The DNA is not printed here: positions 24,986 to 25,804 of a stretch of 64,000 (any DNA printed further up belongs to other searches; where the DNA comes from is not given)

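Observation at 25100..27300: Low-GC block encoding three small secreted Cys-containing proteins, two of them clear paralogs of an unrecognised family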

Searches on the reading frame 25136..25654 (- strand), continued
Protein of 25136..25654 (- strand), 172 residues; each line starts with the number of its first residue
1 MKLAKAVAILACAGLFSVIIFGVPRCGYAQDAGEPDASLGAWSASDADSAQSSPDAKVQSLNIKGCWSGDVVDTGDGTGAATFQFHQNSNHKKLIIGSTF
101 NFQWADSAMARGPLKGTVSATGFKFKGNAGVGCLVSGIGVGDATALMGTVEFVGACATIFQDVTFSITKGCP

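Call 50: list_cluster_members(proteins=[P0151, P0153, P0158, P0160, P0162, P0165, P0167, P0169, P0172, P0177])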
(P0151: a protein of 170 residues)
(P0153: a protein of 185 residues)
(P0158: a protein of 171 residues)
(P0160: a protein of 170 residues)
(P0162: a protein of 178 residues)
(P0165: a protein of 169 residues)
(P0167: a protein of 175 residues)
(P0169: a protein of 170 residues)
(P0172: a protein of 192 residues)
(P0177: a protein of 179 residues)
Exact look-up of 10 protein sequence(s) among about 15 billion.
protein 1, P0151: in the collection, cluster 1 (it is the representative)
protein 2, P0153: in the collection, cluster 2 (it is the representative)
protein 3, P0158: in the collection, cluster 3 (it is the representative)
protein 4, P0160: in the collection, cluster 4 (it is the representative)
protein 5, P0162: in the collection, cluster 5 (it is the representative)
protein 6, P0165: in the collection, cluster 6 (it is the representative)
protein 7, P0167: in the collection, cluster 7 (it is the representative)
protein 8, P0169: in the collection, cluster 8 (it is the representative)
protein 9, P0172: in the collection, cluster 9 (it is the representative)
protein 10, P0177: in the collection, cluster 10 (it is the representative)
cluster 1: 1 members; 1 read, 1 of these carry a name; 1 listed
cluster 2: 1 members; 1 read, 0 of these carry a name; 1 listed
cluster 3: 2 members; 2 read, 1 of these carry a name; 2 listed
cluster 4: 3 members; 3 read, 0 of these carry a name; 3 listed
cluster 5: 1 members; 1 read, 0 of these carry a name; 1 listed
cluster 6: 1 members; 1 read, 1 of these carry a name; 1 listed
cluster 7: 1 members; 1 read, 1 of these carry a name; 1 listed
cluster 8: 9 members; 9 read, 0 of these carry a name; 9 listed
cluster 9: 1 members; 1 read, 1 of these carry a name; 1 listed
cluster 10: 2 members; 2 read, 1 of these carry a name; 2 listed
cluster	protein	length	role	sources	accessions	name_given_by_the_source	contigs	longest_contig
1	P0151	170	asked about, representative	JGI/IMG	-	hypothetical protein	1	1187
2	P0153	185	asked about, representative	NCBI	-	-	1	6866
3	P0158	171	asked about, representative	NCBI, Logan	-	-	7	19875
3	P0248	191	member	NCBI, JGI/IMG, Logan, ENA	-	hypothetical protein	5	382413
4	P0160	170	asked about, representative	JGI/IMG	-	-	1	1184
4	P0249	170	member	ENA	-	-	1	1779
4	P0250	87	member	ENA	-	-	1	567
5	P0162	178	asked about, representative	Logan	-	-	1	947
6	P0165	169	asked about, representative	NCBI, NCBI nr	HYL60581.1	MAG TPA: hypothetical protein VEU51_17075 [Candidatus Acidoferrales bacterium] | hypothetical protein [Candidatus Acidoferrales bacterium]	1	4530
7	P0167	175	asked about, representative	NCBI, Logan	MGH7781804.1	MAG: hypothetical protein ACREQR_18460 [Candidatus Binataceae bacterium]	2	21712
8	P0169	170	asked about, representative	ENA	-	-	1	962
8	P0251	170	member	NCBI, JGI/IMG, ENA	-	-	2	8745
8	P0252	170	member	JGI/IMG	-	-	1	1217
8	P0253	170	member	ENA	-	-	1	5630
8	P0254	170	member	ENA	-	-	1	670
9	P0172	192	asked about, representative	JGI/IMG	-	hypothetical protein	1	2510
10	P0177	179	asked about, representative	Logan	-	-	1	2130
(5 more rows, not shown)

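Call 51: find_encoding_contigs(protein=P0158, flank=5000, max_places=4)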
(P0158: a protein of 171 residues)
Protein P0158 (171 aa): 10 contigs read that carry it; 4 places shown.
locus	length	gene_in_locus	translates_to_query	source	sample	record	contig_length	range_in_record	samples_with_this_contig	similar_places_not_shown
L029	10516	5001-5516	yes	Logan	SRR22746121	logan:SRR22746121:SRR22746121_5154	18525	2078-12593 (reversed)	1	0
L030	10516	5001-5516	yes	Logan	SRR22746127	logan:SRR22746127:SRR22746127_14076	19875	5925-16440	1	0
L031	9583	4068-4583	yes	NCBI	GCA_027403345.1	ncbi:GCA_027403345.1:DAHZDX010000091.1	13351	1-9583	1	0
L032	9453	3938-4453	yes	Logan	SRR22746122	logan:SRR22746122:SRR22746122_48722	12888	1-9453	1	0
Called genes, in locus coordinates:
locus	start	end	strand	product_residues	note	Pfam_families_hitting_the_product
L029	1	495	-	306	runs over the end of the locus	PF00165:HTH_AraC (weak), PF12833:HTH_18, PF00165:HTH_AraC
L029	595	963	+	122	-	PF00903:Glyoxalase (faint)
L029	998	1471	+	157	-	PF04828:GFA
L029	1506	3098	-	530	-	PF13231:PMT_2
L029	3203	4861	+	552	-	PF02366:PMT (weak), PF13231:PMT_2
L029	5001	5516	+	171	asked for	-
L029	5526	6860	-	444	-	PF13520:AA_permease_2, PF00324:AA_permease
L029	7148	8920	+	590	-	-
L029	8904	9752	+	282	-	-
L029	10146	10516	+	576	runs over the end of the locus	PF00496:SBP_bac_5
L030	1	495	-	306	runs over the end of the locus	PF00165:HTH_AraC (weak), PF12833:HTH_18, PF00165:HTH_AraC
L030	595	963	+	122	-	PF00903:Glyoxalase (faint)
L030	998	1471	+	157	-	PF04828:GFA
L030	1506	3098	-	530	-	PF13231:PMT_2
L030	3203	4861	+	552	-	PF02366:PMT (weak), PF13231:PMT_2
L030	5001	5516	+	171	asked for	-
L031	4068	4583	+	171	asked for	-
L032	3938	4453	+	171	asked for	-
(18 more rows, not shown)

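Call 52: find_encoding_contigs(protein=P0251, flank=5000, max_places=3)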
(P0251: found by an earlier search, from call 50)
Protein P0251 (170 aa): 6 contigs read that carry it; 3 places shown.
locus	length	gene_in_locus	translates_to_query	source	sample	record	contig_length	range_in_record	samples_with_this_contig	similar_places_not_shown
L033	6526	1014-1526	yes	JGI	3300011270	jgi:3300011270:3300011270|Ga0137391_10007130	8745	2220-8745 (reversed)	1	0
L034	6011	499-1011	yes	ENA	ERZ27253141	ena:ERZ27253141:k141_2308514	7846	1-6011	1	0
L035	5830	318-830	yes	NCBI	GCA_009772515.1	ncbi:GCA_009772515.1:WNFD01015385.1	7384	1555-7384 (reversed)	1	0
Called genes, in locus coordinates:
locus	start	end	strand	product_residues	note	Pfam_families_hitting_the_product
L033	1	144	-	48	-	?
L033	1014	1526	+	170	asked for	-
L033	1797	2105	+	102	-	PF01541:GIY-YIG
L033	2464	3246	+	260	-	PF00106:adh_short, PF08659:KR, PF13561:adh_short_C2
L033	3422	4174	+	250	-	PF00561:Abhydrolase_1, PF12146:Hydrolase_4, PF12697:Abhydrolase_6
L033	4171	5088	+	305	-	PF13714:PEP_mutase, PF00463:ICL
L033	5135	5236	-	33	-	-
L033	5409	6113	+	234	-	PF04255:DUF433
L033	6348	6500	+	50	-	-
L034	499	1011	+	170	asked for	-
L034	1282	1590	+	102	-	PF01541:GIY-YIG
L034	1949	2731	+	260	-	PF00106:adh_short, PF08659:KR, PF13561:adh_short_C2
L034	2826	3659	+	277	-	PF00561:Abhydrolase_1, PF12146:Hydrolase_4, PF12697:Abhydrolase_6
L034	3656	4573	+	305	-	PF13714:PEP_mutase, PF00463:ICL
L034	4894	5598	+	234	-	PF04255:DUF433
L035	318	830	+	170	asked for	-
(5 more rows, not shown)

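Call 55: search_protein_families(library=pfam, proteins=[P0222, P0198, P0214, P0155, P0197, P0213, P0230, P0231], max_evalue=0.01)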
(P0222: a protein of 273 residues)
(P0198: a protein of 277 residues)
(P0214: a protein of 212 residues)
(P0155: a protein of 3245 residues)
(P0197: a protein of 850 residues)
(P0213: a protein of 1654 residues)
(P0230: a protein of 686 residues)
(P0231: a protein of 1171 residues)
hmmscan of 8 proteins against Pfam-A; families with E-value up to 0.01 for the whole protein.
P0222 (273 aa): 1 family
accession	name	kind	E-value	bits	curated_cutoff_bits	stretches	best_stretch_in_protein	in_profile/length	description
PF00127.26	Copper-bind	-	0.00078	20.3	21.2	1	182-272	12-98/99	Copper binding proteins, plastocyanin/azurin family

P0198 (277 aa): 1 family
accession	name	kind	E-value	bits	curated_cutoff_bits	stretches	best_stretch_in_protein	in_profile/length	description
PF24013.1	DUF7327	-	0.003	18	27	0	35-63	55-82/85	Family of unknown function (DUF7327)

P0214 (212 aa): 0 families

P0155 (3245 aa): 12 families
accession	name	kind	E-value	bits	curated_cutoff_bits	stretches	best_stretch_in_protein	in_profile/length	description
PF20597.4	pAdhesive_15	-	2.2e-46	159.2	23.8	1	22-313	1-254/254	Putative Ice-binding-like adhesive domain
PF18483.9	Lectin_L-type_dom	-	3.3e-40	138.7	78.3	1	566-762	6-214/215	Legume lectin beta-barrel domain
PF02412.23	TSP_3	-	3.5e-34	116.6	25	4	497-532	1-36/36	Thrombospondin type 3 repeat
PF25670.1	Phage_tail_C_2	-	1.7e-18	67.4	27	0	2459-2488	59-88/133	Phage tail protein C-terminal domain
PF17902.7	SH3_10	-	1.3e-12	48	22.8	0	2588-2623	18-53/65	SH3 domain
PF12799.13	LRR_4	-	4.9e-11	43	27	2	2961-2998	1-40/44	Leucine Rich repeats (2 copies)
PF15222.11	KAR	-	3.4e-05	24.6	27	0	1234-1295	41-102/105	Kidney androgen-regulated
PF02839.19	CBM_5_12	-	4.5e-05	23.8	26.2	1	866-903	2-43/44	Carbohydrate-binding module family 5/12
PF09193.15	CholecysA-Rec_N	-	0.00078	19.8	27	0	2417-2429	14-26/47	Cholecystokinin A receptor, N-terminal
PF13855.12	LRR_8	-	0.0044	17.2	27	1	2776-2828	3-61/61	Leucine rich repeat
PF19811.4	DUF6294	-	0.0086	17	34.9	1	972-1011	5-43/88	Family of unknown function (DUF6294)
PF02210.31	Laminin_G_2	-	0.0099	16.8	22.9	0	682-728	37-80/126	Laminin G domain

P0197 (850 aa): 3 families
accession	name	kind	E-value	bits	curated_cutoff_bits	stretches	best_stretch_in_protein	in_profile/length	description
PF18962.6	Por_Secre_tail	-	3.7e-09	37.2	27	1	771-847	2-74/75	Secretion system C-terminal sorting domain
PF09697.16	Porph_ging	-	2.4e-05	25.3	25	0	135-164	44-73/81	Protein of unknown function (Porph_ging)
PF04962.18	KduI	-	0.0087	15.9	23.9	0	35-77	71-113/262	KduI/IolB family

P0213 (1654 aa): 7 families
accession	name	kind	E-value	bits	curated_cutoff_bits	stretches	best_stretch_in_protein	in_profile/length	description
PF02140.24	SUEL_Lectin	-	5.4e-13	49.5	31.4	1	711-785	1-78/80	D-galactoside/L-rhamnose binding SUEL lectin domain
PF12988.13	TraQ_transposon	-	1.6e-10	41.5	27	0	1539-1567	35-63/133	TraQ conjugal transfer protein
PF25670.1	Phage_tail_C_2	-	7.3e-10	39.4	27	0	943-981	59-96/133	Phage tail protein C-terminal domain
PF23706.1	Rv1893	-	1.1e-05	25.5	27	0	1330-1370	11-51/72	Rv1893-like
PF18259.7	CBM65_1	-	6.1e-05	23.6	25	0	588-627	7-46/113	Carbohydrate binding module 65 domain 1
PF24269.1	DUF7467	-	0.0026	18.9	27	1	161-224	43-108/116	Domain of unknown function (DUF7467)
PF22464.2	Spike_JR1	-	0.007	17.2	26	0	828-885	18-75/78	Spike protein P1, first jelly-roll domain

P0230 (686 aa): 3 families
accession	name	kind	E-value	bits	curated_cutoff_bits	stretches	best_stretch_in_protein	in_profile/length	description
PF09177.16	STX6_10_61_N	-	2.2e-08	35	29.4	0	572-615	21-64/99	Syntaxin 6/10/61, N-terminal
PF04317.18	DUF463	-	1.6e-05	24.5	25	0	163-246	340-423/443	YcjX-like family, DUF463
PF09698.15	GSu_C4xC__C2xCH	-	1.7e-05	25.9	21.7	0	460-466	7-13/36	Geobacter CxxxxCH...CXXCH motif (GSu_C4xC__C2xCH)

P0231 (1171 aa): 10 families
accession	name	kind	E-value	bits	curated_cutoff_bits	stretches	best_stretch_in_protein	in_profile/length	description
PF13585.12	CHU_C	-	5.1e-21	75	27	1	1084-1167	2-84/86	CHU_C Type IX secretion signal domain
PF18911.6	PKD_4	-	4.2e-17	62.4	27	1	930-988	21-79/85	PKD domain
PF13895.12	Ig_2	-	8.3e-17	61.6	27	2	847-906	9-71/79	Immunoglobulin domain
PF19081.6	Ig_7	-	1e-12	48.6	27.3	1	687-760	8-84/84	Ig-like domain CHU_C associated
PF22352.2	K319L-like_PKD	-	1.1e-10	41.8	27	1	545-598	26-84/84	K319L-like, PKD domain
PF00801.26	PKD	-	1.2e-09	38.4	23.5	1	930-982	14-70/80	PKD domain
PF19408.5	PKD_6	-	5.7e-06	27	25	0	526-597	7-81/82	PKD-like domain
PF24312.1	Ig-like_POM152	-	1.8e-05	25.5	27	0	793-829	48-83/89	Nucleoporin POM152, Ig-like domain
PF18962.6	Por_Secre_tail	-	0.0012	19.5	27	1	1097-1153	7-64/75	Secretion system C-terminal sorting domain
PF17735.7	BslA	-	0.0024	18.3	38.7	0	707-752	67-112/121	Biofilm surface layer A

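Call 59: search_protein_families(library=padloc, proteins=[window:25136-25654:-], max_evalue=10)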
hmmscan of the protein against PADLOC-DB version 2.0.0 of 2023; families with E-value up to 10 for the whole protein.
window:25136-25654:- (172 aa): 0 families

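Call 60: search_protein_families(library=phrogs, proteins=[window:25136-25654:-], max_evalue=1)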
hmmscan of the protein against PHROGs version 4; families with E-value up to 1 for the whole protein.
window:25136-25654:- (172 aa): 0 families
